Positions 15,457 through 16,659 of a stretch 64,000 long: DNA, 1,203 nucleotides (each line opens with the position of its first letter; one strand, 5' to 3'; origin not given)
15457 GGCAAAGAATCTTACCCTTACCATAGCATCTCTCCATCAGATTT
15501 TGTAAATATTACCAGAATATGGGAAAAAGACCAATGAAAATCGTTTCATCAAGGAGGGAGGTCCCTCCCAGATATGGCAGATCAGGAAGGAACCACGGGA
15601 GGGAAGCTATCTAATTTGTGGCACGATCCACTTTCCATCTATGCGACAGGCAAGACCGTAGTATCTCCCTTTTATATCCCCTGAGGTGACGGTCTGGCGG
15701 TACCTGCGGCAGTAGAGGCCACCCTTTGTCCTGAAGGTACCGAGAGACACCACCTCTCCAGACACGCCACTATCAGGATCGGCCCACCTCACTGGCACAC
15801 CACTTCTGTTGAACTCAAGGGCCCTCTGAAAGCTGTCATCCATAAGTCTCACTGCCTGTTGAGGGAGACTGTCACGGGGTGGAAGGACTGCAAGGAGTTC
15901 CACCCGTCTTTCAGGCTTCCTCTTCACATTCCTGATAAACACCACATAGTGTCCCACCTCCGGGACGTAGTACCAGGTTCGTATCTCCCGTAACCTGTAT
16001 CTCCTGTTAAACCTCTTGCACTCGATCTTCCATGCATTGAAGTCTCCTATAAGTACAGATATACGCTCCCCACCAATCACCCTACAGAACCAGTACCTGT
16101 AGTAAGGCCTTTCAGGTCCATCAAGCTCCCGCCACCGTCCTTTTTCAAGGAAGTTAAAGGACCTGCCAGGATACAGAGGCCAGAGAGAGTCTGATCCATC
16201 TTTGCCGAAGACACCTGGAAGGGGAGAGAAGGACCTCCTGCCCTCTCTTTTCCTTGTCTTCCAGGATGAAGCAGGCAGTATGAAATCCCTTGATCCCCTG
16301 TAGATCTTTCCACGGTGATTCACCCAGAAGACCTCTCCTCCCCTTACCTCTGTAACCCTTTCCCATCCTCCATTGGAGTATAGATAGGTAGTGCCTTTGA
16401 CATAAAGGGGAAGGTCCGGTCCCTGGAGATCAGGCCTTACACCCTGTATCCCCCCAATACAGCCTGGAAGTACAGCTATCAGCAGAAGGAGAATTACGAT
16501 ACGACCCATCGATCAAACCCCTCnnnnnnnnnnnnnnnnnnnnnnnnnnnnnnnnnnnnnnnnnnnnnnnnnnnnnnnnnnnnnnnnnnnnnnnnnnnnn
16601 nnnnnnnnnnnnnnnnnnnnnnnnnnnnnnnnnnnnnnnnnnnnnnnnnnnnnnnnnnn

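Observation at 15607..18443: ECF sigma / anti-sigma / lipoprotein module sharing a 17-kDa-antigen-like domain, headed by an Asp/Gly/His-rich membrane protein, immediately downstream of hypD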

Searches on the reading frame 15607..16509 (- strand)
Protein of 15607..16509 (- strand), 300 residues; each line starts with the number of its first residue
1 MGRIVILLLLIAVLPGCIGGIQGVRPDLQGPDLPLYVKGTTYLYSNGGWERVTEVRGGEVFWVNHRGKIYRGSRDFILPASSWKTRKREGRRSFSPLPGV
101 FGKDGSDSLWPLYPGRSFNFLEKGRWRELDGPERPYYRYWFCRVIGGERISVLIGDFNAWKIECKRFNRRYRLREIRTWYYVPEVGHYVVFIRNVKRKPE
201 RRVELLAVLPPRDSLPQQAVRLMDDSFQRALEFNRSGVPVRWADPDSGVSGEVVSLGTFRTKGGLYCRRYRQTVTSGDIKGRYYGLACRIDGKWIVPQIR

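Call 3: search_protein_families(library=pfam, proteins=[window:15607-16509:-], max_evalue=1)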
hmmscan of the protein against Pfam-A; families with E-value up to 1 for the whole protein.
window:15607-16509:- (300 aa): 1 family
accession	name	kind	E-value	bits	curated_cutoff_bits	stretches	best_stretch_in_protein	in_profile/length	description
PF16998.10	17kDa_Anti_2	-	3.5e-06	27.3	26.6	1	238-297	52-111/116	17 kDa outer membrane surface antigen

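Call 4: search_protein_families(library=ncbifam, proteins=[window:15607-16509:-], max_evalue=1)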
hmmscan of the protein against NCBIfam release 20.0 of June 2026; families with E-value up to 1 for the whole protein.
window:15607-16509:- (300 aa): 0 families

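Call 9: find_homologous_proteins(query=window:15607-16509:-)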
Query window:15607-16509:- (300 aa): 7 proteins with E <= 0.001 among 1821 candidates.
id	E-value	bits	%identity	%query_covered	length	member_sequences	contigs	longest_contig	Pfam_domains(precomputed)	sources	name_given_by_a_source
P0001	5.6e-204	694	99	100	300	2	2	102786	PF16998.11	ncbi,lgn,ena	-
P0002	7.1e-165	566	79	100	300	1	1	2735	-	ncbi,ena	-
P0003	4.5e-72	261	44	94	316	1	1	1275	-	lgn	-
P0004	2.6e-69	252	45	94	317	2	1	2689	-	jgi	jgi:hypothetical protein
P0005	2.1e-67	246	43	94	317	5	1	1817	-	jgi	jgi:hypothetical protein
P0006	2.2e-67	245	43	99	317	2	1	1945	-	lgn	-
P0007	1.2e-64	236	41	98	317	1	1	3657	-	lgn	-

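Call 18: find_related_loci(query=A1, collection=genome_contigs, flank=10000)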
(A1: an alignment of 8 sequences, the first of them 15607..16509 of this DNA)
Query A1 (300 aa) in genome_contigs; peptide patterns used: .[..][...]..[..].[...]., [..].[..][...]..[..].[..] (x = any residue, [..] = any of these).
50 stretches matched a pattern; 26 encode a relative of the query (tblastn E <= 1e-3); 26 distinct loci.
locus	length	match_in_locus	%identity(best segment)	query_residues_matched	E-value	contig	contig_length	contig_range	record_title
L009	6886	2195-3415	41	4-297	5e-72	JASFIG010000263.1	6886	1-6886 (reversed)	MAG: Desulfobacterales bacterium isolate D0608S12metaG_Bin_143 D0608S12metaG_FD_scaffold_1692_c1, whole genome shotgun s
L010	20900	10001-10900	40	5-297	2e-67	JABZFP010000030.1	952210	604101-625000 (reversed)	MAG: Desulfobacteraceae bacterium isolate 75 scaffold_17, whole genome shotgun sequence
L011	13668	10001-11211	41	10-297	2e-66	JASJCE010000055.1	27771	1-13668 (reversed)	MAG: Desulfobacterales bacterium isolate MO_140.B15 MO_140.c_825, whole genome shotgun sequence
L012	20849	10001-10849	42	19-298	1e-66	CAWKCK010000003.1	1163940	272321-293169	MAG: uncultured delta proteobacterium isolate MFD03804.bin.1.209 genome assembly, contig: contig_1549, whole genome shot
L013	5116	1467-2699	41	4-297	3e-65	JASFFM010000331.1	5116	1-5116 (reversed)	MAG: Desulfobacterales bacterium isolate D0606S02metaG_Bin_597 D0606S02metaG_FD_scaffold_8480_c1, whole genome shotgun s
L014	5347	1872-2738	40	16-298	6e-63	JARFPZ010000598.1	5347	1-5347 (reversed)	MAG: Desulfosarcina sp. isolate MAG_Ve_Sed_11 k141_4488241, whole genome shotgun sequence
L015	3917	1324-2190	41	16-298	4e-62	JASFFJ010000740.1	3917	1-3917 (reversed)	MAG: Desulfobacterales bacterium isolate D0606S02metaG_Bin_280 D0606S02metaG_FD_scaffold_14789_c1, whole genome shotgun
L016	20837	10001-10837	41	28-298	2e-61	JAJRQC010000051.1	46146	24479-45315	MAG: Deltaproteobacteria bacterium isolate Dive100_bin10.32 k141_259485, whole genome shotgun sequence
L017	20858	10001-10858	39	19-298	2e-55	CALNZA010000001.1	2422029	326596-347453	MAG: Desulfocapsaceae bacterium isolate LOGT_bin.0118 genome assembly, contig: contig_12850, whole genome shotgun sequen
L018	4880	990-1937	35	1-297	2e-52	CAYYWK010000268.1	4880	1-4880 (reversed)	MAG TPA_asm: uncultured Desulfobulbus sp. isolate SRP242652_co2_55 genome assembly, contig: NODE_17705_length_4880_cov_4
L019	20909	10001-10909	36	2-297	3e-52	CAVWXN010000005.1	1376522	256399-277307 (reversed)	MAG: uncultured delta proteobacterium isolate MFD03804.bin.1.157 genome assembly, contig: contig_20151, whole genome sho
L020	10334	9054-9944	36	8-297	4e-52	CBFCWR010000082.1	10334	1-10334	MAG TPA_asm: uncultured Desulfofustis sp. isolate SRR22297272_binner23_Refined_5 genome assembly, contig: ERZ25654850.22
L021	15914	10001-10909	37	2-297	1e-51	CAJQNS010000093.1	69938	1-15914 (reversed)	MAG: uncultured Desulfofustis sp. isolate 10_20180412_Bin_METABAT_65_1 genome assembly, contig: c_000000783300, whole ge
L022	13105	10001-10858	37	19-297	2e-51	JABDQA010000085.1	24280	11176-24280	MAG: Desulfofustis sp. isolate Site_B28 k127_1002667, whole genome shotgun sequence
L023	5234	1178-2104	35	5-297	4e-51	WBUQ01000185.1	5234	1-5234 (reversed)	MAG: Desulfobulbaceae bacterium isolate SB20 contig_5729, whole genome shotgun sequence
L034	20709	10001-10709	54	33-299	2e-10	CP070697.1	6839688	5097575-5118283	MAG: Desulfobacterales bacterium isolate bin589 chromosome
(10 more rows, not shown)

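Call 27: find_encoding_contigs(protein=P0002, flank=5000, max_places=3)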
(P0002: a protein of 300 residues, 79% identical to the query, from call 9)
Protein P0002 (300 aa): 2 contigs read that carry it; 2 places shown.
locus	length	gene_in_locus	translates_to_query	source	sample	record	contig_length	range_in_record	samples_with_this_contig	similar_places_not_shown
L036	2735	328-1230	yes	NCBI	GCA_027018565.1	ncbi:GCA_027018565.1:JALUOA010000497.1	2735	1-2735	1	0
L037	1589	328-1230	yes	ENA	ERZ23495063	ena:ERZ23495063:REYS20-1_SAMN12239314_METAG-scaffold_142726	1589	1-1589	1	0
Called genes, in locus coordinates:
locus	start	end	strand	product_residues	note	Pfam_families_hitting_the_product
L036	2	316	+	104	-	?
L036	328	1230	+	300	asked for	-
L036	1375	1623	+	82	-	PF02597:ThiS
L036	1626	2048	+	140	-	PF02391:MoaE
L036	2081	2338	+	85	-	PF13191:AAA_16 (weak), PF00005:ABC_tran, PF13401:AAA_22 (weak)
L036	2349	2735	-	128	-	?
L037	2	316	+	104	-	?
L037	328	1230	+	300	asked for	-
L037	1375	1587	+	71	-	?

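Call 41: predict_structure(alignment_id=A3)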
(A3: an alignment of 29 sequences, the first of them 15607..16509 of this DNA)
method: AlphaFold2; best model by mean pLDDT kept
length: 300 residues; sequences in the alignment: 29
mean_pLDDT: 90.3   pTM: 0.84
mean pLDDT of the five models: 90.3, 89.9, 89.1, 88.4, 88.0
residues with pLDDT >= 90: 241; 70-90: 23; 50-70: 29; < 50: 7
segments of 3 or more residues with pLDDT < 50: 19-24
pLDDT, mean of each block of 10 residues (from residue 1): 62 55 58 94 96 95 97 93 97 86 74 92 96 96 96 95 95 96 97 95 97 95 98 96 96 96 94 93 97 83
secondary structure, 60 per line:
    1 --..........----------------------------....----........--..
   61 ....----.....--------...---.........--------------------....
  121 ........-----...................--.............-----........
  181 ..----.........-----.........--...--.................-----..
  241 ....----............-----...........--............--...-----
elements in order: H3-12 E41-44 E49-56 E59-64 E69-73 E82-84 E88-96 E117-128 E134-152 E155-167 E173-182 E187-195 E201-209 H217-233 E239-244 E249-260 E266-276 E279-290 E293-295

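Call 44: search_solved_structures(query=A3, max_evalue=1)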
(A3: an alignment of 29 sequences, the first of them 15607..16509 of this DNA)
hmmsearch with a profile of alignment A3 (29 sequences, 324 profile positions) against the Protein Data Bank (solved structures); distinct sequences matched with E-value up to 1: 0.

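Call 56: fold_search(model_id=the predicted structure, library=pdb)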
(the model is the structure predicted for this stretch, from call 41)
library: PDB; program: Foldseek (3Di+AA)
matches with E <= 10: 608; with E <= 0.001: 2
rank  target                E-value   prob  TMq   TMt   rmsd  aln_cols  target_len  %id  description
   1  2in5_B                7.4e-05  1.00  0.35  0.50   6.9       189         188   10  Crystal Structure of the hypothetical lipoprotein YmcC from Escherichia coli (K12), Northeast Structural Genomics targ (released 2006-11-07)
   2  2in5_A                3.0e-04  1.00  0.35  0.50   5.7       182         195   12  Crystal Structure of the hypothetical lipoprotein YmcC from Escherichia coli (K12), Northeast Structural Genomics targ (released 2006-11-07)
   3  3fzx                  2.3e-03  1.00  0.35  0.46   7.2       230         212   12  CRYSTAL STRUCTURE OF A PUTATIVE EXPORTED PROTEIN WITH YMCC-LIKE FOLD (BF2203) FROM BACTEROIDES FRAGILIS NCTC 9343 AT 2.2 (released 2009-02-03)
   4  6ntr_B                1.4e-02  0.35  0.17  0.20  17.8       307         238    9  Crystal Structure of Beta-barrel-like Protein of Domain of Unknown Function DUF1849 from Brucella abortus (released 2019-02-13)
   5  4fvs_A                1.5e-02  0.99  0.30  0.40  11.0       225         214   11  Crystal structure of a putative lipoprotein (BDI_3050) from Parabacteroides distasonis ATCC 8503 at 2.70 A resolution (released 2012-07-25)
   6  4fvs_E                2.6e-02  0.98  0.30  0.40  10.9       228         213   10  Crystal structure of a putative lipoprotein (BDI_3050) from Parabacteroides distasonis ATCC 8503 at 2.70 A resolution (released 2012-07-25)
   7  7jkq_A                3.0e-02  0.10  0.10  0.05  21.8       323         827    8  Human DPP9-CARD8 complex (released 2021-05-26)
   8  7a3f_C                3.1e-02  0.10  0.10  0.05  20.6       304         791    8  Crystal structure of apo DPP9 (released 2021-06-30)
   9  9god_D                8.2e-02  0.06  0.09  0.05  20.4       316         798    8  Crystal structure of DPP9 in complex with N-phosphono-(S)-3-aminopiperidine-2-one-based inhibitor (released 2025-07-16)
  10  2hkd                  8.6e-02  0.08  0.12  0.11  24.4       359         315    8  The crystal structure of engineered OSPA (released 2006-11-21)
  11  2ich_B                9.0e-02  0.10  0.13  0.13  20.4       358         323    9  CRYSTAL STRUCTURE OF A PUTATIVE ATTH (NE1406) FROM NITROSOMONAS EUROPAEA AT 2.00 A RESOLUTION (released 2006-10-03)
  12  9god_C                9.0e-02  0.07  0.10  0.05  21.3       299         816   10  Crystal structure of DPP9 in complex with N-phosphono-(S)-3-aminopiperidine-2-one-based inhibitor (released 2025-07-16)
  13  2oy8                  9.0e-02  0.06  0.10  0.10  25.8       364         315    7  The crystal structure of OspA mutant (released 2008-03-04)
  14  9fqr_Xh               9.5e-02  0.30  0.15  0.14  17.8       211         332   11  96-nm repeat of axonemal doublet microtubules from bovine sperm (released 2025-03-26)
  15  2oy7                  1.1e-01  0.08  0.12  0.11  25.7       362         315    8  The crystal structure of OspA mutant (released 2008-03-04)
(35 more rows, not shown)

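Call 65: search_protein_families(library=pfam, proteins=[L011:6517-8250:-, L011:11248-12561:-, L010:11066-11605:+, L010:11673-12380:-, L034:6870-7808:-, L017:10965-11528:-, L017:11532-12047:-], max_evalue=0.01)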
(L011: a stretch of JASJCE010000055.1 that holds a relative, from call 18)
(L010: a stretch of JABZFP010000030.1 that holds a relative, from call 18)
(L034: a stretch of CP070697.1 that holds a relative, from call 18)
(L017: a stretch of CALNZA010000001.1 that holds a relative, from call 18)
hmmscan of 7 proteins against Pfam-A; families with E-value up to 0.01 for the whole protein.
L011:6517-8250:- (577 aa): 6 families
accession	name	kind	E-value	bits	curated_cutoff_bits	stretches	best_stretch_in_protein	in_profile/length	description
PF11783.13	Cytochrome_cB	-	1.4e-23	84.1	22.1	1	382-514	40-172/173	Cytochrome c bacterial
PF14522.11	Cytochrome_C7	-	5.4e-13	49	24.8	3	496-568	4-67/67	Cytochrome c7 and related cytochrome c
PF11617.13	Cu-binding_MopE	-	3.4e-08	34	27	1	64-91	1-27/30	Putative metal-binding motif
PF22678.1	Cytochrom_c_NrfB-like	-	0.00049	21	27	0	508-569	1-67/89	Cytochrome c-type protein NrfB-like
PF13435.11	Cytochrome_C554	-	0.0023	19.3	20.8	1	115-200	2-83/84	Cytochrome c554 and c-prime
PF09699.15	Paired_CXXCH_1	-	0.0038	17.3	20.6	1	507-543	8-39/41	Doubled CXXCH motif (Paired_CXXCH_1)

L011:11248-12561:- (437 aa): 0 families

L010:11066-11605:+ (179 aa): 3 families
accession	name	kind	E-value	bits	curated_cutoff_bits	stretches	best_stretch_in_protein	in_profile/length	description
PF01322.25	Cytochrom_C_2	-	5.7e-34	118.1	26.5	1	58-178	1-121/121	Cytochrome C'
PF16917.10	BPL_LplA_LipB_2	-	0.0021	18.1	27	1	28-123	50-142/183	Biotin/lipoate A/B protein ligase family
PF09991.14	DUF2232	-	0.005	16.5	27.8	1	16-96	72-155/290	Predicted membrane protein (DUF2232)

L010:11673-12380:- (235 aa): 1 family
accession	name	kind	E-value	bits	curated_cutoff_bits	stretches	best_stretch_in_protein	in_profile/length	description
PF01292.26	Ni_hydr_CYTB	-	1.8e-27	96.7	30.1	1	24-199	1-179/179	Prokaryotic cytochrome b561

L034:6870-7808:- (312 aa): 3 families
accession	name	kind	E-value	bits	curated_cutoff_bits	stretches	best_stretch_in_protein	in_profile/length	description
PF00561.26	Abhydrolase_1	-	6.9e-05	23.1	25.8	1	102-155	57-103/245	alpha/beta hydrolase fold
PF10503.15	Esterase_PHB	-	0.00057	19.6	23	1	27-140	2-121/219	Esterase PHB depolymerase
PF12146.15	Hydrolase_4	-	0.0033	17.2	27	0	114-151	74-111/239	Serine aminopeptidase, S33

L017:10965-11528:- (187 aa): 3 families
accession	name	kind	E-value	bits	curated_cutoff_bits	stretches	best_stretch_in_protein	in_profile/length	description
PF16357.10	PepSY_TM_like_2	-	4.5e-13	50.1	27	1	24-185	19-194/197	Putative PepSY_TM-like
PF03929.21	PepSY_TM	-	1.1e-05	25.9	28.8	1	99-161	96-159/295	PepSY-associated TM region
PF03626.19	COX4_pro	-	0.0078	17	28.9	1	123-151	43-71/72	Prokaryotic Cytochrome C oxidase subunit IV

L017:11532-12047:- (171 aa): 1 family
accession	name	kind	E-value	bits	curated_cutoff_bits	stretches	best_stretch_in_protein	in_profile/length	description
PF16267.10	DUF4920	-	5.4e-11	42.9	25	1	68-146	12-85/87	Domain of unknown function (DUF4920)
